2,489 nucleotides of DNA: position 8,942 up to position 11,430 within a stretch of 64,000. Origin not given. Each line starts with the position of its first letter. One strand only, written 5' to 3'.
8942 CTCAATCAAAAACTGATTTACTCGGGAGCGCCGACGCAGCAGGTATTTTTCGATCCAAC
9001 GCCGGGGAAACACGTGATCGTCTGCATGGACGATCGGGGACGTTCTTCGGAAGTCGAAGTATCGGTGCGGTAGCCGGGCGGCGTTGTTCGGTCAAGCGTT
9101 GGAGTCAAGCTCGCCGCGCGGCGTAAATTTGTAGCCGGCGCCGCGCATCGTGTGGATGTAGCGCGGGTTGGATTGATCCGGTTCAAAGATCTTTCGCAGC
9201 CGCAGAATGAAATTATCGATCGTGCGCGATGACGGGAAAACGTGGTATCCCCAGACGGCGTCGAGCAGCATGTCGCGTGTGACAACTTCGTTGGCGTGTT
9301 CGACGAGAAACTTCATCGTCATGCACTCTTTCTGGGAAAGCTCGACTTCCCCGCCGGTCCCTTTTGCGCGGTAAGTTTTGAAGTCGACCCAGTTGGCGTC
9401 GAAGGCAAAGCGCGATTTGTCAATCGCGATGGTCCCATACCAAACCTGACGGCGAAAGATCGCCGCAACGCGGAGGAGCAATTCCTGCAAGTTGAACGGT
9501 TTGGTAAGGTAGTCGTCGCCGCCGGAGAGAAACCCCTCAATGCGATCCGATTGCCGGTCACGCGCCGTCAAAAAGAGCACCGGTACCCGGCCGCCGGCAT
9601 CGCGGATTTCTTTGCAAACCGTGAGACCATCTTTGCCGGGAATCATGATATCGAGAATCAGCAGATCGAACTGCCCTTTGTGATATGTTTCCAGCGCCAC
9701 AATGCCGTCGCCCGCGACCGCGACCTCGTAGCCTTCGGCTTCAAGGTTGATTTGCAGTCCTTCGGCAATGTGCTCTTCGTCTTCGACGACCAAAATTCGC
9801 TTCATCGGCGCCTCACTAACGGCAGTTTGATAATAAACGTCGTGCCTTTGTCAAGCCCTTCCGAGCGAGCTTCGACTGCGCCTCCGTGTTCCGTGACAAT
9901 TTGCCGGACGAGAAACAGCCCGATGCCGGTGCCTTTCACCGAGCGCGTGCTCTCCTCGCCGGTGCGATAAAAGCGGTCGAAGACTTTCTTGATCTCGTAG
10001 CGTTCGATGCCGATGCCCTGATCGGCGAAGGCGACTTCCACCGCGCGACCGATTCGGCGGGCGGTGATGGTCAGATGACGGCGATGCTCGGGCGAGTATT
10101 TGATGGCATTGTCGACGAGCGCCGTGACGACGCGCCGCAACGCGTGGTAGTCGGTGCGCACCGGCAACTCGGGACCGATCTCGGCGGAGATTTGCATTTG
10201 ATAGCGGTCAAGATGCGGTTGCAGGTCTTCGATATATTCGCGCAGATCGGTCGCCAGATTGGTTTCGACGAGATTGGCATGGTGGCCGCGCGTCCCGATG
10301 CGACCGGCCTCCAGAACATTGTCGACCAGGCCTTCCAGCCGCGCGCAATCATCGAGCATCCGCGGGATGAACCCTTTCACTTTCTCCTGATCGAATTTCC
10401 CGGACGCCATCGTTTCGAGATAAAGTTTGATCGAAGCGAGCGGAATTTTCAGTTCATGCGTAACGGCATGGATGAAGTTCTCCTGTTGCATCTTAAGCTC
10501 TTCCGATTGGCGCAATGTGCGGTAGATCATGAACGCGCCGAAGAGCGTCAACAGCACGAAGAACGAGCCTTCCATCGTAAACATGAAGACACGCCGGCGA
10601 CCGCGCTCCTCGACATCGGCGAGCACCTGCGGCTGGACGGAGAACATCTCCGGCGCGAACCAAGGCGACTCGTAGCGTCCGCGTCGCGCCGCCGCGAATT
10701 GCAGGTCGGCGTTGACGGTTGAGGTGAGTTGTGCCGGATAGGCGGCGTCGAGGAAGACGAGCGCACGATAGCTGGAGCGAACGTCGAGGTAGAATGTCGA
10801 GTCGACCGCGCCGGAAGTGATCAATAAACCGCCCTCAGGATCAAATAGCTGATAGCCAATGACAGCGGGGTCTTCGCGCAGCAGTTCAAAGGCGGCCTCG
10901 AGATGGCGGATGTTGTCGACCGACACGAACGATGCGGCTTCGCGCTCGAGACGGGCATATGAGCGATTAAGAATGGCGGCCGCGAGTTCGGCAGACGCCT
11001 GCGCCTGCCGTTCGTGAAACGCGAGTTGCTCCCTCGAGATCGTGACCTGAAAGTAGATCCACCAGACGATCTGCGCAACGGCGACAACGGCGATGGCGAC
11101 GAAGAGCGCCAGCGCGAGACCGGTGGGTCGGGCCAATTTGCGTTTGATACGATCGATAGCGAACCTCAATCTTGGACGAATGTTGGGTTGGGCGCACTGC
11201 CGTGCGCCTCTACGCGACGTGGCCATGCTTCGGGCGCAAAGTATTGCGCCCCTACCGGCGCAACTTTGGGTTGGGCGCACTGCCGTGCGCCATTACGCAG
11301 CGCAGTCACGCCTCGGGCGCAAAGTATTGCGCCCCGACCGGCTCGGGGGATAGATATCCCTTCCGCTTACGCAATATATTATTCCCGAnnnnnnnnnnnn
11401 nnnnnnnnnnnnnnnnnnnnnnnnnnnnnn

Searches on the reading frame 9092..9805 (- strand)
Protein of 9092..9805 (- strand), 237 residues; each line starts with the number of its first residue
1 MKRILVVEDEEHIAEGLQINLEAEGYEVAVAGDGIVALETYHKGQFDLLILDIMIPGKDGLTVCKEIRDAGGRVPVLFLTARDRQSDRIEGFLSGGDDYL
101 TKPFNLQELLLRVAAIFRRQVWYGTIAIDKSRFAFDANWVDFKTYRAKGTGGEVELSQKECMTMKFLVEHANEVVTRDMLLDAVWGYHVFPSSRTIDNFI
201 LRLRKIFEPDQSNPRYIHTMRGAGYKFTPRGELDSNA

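Call 11: search_protein_families(library=pfam, proteins=[window:9092-9805:-])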
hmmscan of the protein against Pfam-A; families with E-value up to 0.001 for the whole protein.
window:9092-9805:- (237 aa): 2 families
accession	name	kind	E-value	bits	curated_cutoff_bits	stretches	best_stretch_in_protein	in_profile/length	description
PF00072.30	Response_reg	-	1.9e-28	99.3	30.2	1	4-113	1-110/111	Response regulator receiver domain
PF00486.34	Trans_reg_C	-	1.8e-23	82.8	26.2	1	152-227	2-77/77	Transcriptional regulatory protein, C terminal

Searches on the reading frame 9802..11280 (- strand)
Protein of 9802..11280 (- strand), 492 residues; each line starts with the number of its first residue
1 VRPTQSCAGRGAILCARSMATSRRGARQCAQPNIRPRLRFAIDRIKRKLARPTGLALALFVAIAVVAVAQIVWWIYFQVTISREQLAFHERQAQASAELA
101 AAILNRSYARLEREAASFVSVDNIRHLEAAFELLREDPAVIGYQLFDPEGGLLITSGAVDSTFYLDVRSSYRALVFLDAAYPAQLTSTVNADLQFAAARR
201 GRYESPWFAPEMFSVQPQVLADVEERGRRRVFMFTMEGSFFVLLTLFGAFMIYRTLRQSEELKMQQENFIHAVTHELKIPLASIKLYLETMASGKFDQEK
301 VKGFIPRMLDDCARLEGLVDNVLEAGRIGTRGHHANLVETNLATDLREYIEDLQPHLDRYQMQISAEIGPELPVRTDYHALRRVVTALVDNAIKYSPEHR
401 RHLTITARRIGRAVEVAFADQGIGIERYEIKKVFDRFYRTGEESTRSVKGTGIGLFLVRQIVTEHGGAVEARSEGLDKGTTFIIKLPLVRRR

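Call 11: search_protein_families(library=pfam, proteins=[window:9802-11280:-])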
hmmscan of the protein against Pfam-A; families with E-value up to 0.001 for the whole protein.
window:9802-11280:- (492 aa): 2 families
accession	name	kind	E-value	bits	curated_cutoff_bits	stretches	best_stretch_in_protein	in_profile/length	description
PF02518.31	HATPase_c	-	3.9e-25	88.9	26.4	1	377-489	2-110/111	Histidine kinase-, DNA gyrase B-, and HSP90-like ATPase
PF00512.31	HisKA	-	9.2e-11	42.1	26.9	1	266-329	2-64/66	His Kinase A (phospho-acceptor) domain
